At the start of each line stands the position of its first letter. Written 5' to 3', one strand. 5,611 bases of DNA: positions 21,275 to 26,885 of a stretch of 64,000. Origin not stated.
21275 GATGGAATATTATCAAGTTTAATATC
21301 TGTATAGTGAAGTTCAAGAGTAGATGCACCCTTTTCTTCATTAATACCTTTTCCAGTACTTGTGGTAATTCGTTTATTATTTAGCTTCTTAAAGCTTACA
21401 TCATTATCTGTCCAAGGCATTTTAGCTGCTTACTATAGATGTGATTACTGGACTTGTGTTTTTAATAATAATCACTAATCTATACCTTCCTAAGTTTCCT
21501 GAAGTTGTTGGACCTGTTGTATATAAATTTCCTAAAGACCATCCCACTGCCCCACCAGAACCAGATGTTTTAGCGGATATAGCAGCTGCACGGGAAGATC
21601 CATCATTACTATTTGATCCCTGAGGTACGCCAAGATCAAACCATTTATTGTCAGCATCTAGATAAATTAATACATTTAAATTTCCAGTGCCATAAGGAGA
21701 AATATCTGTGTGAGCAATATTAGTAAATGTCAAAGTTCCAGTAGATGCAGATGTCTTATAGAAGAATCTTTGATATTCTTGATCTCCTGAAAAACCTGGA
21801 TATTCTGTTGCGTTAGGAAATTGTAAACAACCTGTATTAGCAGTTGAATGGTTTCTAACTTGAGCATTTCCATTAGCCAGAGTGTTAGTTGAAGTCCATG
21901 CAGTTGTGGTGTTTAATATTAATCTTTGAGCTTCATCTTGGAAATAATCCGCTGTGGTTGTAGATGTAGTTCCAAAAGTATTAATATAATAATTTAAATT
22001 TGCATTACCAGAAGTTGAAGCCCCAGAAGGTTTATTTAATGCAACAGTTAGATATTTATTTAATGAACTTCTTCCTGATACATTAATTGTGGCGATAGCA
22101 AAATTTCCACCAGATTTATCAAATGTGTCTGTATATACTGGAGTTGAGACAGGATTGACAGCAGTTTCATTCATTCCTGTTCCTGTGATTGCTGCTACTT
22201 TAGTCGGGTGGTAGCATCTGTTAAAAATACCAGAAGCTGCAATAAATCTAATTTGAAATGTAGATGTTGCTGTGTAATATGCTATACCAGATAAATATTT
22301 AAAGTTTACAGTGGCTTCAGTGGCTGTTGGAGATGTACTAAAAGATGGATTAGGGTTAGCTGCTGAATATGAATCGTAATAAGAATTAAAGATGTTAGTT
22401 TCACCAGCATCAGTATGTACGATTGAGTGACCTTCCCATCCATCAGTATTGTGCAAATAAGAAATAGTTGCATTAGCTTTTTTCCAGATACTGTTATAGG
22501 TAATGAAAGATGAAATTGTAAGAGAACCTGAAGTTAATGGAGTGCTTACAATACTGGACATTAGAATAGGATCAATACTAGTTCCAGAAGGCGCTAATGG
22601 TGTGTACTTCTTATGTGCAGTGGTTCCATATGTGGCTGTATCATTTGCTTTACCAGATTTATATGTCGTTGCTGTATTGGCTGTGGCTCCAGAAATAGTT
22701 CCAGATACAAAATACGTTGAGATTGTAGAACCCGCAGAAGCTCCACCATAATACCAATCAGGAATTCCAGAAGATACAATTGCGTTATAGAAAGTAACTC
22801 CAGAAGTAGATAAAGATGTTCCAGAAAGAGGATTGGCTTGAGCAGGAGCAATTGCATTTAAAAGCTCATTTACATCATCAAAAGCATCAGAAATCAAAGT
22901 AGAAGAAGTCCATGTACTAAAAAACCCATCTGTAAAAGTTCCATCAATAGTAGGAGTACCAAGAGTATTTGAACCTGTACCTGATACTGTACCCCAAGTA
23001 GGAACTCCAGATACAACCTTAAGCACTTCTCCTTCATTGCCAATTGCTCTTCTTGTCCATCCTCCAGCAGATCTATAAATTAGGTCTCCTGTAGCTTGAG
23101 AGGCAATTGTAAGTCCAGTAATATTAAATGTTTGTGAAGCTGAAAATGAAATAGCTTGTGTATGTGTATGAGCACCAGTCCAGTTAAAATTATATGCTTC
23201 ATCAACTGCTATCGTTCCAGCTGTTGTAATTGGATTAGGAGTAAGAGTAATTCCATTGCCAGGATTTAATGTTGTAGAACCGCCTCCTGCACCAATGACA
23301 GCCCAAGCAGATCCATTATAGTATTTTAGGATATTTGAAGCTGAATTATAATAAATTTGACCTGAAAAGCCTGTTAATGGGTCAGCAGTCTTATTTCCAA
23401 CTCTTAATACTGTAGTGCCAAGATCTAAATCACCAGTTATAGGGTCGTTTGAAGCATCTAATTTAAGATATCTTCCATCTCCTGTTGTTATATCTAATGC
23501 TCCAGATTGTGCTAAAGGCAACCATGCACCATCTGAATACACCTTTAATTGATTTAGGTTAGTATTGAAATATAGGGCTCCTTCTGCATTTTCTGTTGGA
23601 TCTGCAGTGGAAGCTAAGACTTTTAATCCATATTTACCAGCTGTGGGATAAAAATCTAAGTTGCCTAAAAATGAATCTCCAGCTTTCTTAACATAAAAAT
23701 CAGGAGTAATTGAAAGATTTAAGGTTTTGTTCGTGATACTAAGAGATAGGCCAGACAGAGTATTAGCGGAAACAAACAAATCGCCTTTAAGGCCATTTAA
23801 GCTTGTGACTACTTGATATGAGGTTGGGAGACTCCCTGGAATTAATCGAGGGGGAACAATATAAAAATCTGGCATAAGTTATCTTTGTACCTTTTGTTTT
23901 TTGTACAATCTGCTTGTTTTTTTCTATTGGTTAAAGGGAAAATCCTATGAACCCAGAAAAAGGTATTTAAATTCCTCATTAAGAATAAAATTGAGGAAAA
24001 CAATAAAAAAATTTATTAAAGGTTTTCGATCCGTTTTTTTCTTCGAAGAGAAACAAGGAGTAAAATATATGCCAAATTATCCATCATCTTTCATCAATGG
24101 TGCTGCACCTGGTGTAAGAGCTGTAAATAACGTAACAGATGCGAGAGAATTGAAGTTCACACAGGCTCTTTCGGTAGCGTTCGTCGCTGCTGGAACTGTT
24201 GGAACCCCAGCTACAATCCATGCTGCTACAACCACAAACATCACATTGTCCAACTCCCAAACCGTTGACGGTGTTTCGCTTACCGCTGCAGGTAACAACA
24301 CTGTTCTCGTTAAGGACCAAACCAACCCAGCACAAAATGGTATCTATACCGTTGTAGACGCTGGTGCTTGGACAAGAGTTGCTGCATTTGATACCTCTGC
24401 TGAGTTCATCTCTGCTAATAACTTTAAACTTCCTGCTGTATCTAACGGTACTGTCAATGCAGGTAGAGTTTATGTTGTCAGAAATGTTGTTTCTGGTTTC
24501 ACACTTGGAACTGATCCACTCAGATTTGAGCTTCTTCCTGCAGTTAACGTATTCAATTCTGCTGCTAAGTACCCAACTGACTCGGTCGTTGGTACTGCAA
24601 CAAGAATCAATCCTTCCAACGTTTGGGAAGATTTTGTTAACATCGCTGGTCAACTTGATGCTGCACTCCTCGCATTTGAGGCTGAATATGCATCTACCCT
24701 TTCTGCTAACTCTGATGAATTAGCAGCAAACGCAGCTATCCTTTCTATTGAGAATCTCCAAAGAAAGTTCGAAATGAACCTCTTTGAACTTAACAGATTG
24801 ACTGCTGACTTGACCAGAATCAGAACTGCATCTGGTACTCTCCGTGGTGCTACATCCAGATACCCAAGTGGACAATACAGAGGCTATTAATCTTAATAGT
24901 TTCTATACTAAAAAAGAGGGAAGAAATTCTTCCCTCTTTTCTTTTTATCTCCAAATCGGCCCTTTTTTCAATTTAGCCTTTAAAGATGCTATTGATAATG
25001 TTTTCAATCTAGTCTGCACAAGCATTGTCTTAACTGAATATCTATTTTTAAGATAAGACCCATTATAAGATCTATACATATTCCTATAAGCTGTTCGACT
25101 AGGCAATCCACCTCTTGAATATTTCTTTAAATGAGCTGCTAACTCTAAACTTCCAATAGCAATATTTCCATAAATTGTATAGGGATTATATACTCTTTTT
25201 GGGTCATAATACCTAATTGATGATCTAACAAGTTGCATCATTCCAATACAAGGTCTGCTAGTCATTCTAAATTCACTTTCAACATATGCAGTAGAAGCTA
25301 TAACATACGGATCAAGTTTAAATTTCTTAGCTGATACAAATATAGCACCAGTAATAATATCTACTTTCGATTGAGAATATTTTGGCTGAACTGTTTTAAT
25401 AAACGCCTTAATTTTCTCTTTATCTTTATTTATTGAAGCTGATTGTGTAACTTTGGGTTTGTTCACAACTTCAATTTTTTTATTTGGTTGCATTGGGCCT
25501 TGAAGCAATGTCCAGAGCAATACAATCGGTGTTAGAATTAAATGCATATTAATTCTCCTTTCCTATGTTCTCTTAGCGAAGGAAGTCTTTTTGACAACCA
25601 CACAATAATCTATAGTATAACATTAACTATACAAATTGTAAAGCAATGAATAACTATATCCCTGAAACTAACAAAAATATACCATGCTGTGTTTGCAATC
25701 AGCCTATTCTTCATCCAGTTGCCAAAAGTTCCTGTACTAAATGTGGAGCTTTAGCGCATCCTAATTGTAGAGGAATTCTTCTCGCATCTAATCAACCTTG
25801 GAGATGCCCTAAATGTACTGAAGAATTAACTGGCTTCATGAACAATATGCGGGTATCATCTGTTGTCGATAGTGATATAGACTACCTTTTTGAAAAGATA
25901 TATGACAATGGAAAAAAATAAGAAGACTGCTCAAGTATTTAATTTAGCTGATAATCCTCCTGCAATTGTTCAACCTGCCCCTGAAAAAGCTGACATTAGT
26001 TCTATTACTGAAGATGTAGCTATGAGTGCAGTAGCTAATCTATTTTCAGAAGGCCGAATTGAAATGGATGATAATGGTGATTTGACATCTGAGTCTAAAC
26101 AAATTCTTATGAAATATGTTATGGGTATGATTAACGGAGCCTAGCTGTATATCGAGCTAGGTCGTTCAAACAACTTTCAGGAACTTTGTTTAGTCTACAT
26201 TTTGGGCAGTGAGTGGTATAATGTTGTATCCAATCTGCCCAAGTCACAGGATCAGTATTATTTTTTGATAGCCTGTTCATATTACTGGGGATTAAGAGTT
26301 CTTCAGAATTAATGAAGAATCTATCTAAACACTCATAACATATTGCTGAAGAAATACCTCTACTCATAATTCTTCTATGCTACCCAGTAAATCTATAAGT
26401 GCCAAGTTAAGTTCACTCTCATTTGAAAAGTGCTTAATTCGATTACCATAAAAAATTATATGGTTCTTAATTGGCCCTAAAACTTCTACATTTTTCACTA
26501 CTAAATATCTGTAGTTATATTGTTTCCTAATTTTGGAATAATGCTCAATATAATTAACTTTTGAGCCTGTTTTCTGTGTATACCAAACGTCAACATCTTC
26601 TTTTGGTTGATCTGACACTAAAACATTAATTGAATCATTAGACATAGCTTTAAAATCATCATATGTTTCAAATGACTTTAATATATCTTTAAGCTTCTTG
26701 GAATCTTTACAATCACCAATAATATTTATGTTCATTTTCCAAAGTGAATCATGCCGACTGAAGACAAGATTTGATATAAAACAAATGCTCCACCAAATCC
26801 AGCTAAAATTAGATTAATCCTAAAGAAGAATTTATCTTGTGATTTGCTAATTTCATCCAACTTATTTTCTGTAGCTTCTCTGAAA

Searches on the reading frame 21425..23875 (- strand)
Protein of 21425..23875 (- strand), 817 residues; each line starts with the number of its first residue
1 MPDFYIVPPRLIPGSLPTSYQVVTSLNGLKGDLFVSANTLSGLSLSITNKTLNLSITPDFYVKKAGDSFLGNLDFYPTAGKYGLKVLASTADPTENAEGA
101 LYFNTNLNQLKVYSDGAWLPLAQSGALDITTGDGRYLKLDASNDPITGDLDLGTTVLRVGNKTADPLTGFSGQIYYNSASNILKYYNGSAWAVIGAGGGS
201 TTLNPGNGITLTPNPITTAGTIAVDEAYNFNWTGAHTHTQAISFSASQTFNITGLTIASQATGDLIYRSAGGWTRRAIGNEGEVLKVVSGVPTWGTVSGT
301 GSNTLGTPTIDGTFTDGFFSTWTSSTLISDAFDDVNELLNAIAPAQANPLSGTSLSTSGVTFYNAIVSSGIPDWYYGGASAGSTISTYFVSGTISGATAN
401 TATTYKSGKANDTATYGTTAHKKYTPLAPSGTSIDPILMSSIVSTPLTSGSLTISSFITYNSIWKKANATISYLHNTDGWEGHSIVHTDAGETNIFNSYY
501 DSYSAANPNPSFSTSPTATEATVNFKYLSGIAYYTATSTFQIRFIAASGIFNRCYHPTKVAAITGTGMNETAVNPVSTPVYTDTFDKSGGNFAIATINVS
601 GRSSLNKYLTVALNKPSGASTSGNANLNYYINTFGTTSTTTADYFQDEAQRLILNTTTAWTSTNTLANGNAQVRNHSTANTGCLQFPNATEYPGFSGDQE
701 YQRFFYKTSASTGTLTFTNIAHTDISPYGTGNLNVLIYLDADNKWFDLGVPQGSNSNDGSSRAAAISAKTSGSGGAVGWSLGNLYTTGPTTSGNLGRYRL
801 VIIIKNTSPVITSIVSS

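Call 14: search_protein_families(library=phrogs, proteins=[window:21425-23875:-], max_evalue=0.00001)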
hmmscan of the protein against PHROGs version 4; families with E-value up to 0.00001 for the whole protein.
window:21425-23875:- (817 aa): 1 family
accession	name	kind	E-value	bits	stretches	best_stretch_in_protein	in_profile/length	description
phrog_8309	-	unknown function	8.7e-12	45.8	1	160-198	20-58/312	-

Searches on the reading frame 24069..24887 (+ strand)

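Call 7: search_protein_families(library=phrogs, proteins=[window:24069-24887:+], max_evalue=0.1)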
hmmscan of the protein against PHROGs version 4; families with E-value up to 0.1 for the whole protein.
window:24069-24887:+ (273 aa): 10 families
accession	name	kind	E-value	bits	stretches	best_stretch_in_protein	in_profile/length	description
phrog_27782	-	unknown function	7.3e-21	75.5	1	35-176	156-288/644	-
phrog_16867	-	unknown function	1.6e-18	67.6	1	48-157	76-178/631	-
phrog_2647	-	head and packaging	2.5e-17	64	1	39-157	111-224/336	head decoration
phrog_17264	-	unknown function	1.5e-15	58.2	1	52-149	3-92/147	-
phrog_11518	-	tail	3e-14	53.2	1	50-136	169-249/812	tail fiber protein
phrog_14570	-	unknown function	2.5e-12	47.3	1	49-195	171-306/540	-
phrog_30390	-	unknown function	5.4e-12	45.9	1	22-161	509-644/766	-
phrog_24595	-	head and packaging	5.8e-12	46.6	1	39-139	36-131/325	virion structural protein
phrog_14824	-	unknown function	0.00065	19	1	44-112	16-85/719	-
phrog_34275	-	unknown function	0.02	15.6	1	26-57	10-41/52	-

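Call 50: search_protein_families(library=pfam, proteins=[window:24069-24887:+], max_evalue=0.01)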
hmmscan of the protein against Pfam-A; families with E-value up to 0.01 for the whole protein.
window:24069-24887:+ (273 aa): 0 families

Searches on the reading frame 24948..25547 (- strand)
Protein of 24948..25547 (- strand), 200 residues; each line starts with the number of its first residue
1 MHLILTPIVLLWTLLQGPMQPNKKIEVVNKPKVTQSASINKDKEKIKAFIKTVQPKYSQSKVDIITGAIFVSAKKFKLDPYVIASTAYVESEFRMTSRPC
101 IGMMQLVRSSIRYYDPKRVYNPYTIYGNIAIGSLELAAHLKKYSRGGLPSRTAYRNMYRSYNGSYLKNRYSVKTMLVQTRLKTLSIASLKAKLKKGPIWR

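Call 7: search_protein_families(library=phrogs, proteins=[window:24948-25547:-], max_evalue=0.1)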
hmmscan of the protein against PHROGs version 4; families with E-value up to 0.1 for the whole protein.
window:24948-25547:- (200 aa): 3 families
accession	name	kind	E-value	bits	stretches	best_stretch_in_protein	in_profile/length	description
phrog_38211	-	other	5.4e-08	33.5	1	60-163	49-150/219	transglycosylase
phrog_14342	-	tail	1.3e-05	26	1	58-145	135-221/272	lytic tail fiber protein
phrog_37035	-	unknown function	0.0063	16.9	1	59-152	48-144/193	-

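Call 50: search_protein_families(library=pfam, proteins=[window:24948-25547:-], max_evalue=0.01)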
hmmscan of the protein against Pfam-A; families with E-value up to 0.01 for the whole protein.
window:24948-25547:- (200 aa): 1 family
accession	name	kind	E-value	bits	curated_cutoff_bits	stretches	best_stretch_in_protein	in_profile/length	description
PF01464.25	SLT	-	0.00021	21.3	21.3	1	69-162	3-95/117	Transglycosylase SLT domain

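Call 61: find_related_loci(query=window:24948-25547:-, collection=viral_contigs, flank=5000)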
Query window:24948-25547:- (200 aa) in viral_contigs; peptide patterns used: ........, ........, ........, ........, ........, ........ (x = any residue, [..] = any of these).
27 stretches matched a pattern; 4 encode a relative of the query (tblastn E <= 1e-3); 4 distinct loci.
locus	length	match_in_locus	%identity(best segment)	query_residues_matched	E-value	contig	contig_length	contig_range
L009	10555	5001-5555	71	25-200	1e-81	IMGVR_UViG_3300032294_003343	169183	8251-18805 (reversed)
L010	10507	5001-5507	75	36-200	3e-81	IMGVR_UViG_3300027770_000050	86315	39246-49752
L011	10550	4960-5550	66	4-200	7e-81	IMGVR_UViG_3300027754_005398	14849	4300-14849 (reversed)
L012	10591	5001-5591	68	4-200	3e-82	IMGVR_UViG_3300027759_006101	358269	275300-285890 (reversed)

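Call 78: find_related_loci(query=A9, collection=viral_contigs, flank=3000)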
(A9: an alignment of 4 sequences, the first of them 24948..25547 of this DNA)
Query A9 (200 aa) in viral_contigs; peptide patterns used: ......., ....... (x = any residue, [..] = any of these).
48 stretches matched a pattern; 8 encode a relative of the query (tblastn E <= 1e-3); 8 distinct loci.
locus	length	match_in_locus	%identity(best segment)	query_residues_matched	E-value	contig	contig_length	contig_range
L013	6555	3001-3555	71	25-200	2e-81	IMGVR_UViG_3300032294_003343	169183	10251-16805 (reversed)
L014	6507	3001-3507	75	36-200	4e-81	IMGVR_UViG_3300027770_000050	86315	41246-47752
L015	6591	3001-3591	66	4-200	1e-80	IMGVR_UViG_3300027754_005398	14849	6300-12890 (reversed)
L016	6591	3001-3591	68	4-200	4e-82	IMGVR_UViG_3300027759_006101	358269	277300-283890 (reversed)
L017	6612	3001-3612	47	8-199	4e-53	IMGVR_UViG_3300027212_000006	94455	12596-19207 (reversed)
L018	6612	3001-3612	46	8-199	1e-51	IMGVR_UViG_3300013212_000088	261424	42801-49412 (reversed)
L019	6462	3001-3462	49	53-200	3e-45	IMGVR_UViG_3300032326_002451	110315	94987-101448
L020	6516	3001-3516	42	35-199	3e-36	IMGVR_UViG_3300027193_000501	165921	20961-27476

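Call 117: search_dna_similar(query=window:24948-25547:-, collection=phages, mode=protein, max_evalue=0.00001, max_rows=8)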
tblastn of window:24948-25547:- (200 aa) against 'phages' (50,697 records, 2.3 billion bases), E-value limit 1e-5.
No match.

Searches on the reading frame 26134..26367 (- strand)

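Call 7: search_protein_families(library=phrogs, proteins=[window:26134-26367:-], max_evalue=0.1)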
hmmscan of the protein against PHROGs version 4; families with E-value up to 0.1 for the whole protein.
window:26134-26367:- (78 aa): 1 family
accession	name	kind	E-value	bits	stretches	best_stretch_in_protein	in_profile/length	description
phrog_4864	-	unknown function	0.09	13.7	0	37-58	35-56/63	-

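Call 50: search_protein_families(library=pfam, proteins=[window:26134-26367:-], max_evalue=0.01)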
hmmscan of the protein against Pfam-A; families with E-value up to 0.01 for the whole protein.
window:26134-26367:- (78 aa): 0 families

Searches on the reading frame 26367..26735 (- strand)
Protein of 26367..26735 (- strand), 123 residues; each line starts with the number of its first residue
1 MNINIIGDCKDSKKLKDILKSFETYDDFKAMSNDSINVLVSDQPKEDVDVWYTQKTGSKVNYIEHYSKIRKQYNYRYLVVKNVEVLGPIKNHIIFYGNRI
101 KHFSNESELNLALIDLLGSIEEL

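Call 7: search_protein_families(library=phrogs, proteins=[window:26367-26735:-], max_evalue=0.1)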
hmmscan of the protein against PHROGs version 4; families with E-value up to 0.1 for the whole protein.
window:26367-26735:- (123 aa): 1 family
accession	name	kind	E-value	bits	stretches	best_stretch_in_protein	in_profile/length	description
phrog_16967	-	unknown function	0.048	14.4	0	50-62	19-31/34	-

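Call 50: search_protein_families(library=pfam, proteins=[window:26367-26735:-], max_evalue=0.01)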
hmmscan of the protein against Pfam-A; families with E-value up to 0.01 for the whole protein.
window:26367-26735:- (123 aa): 0 families
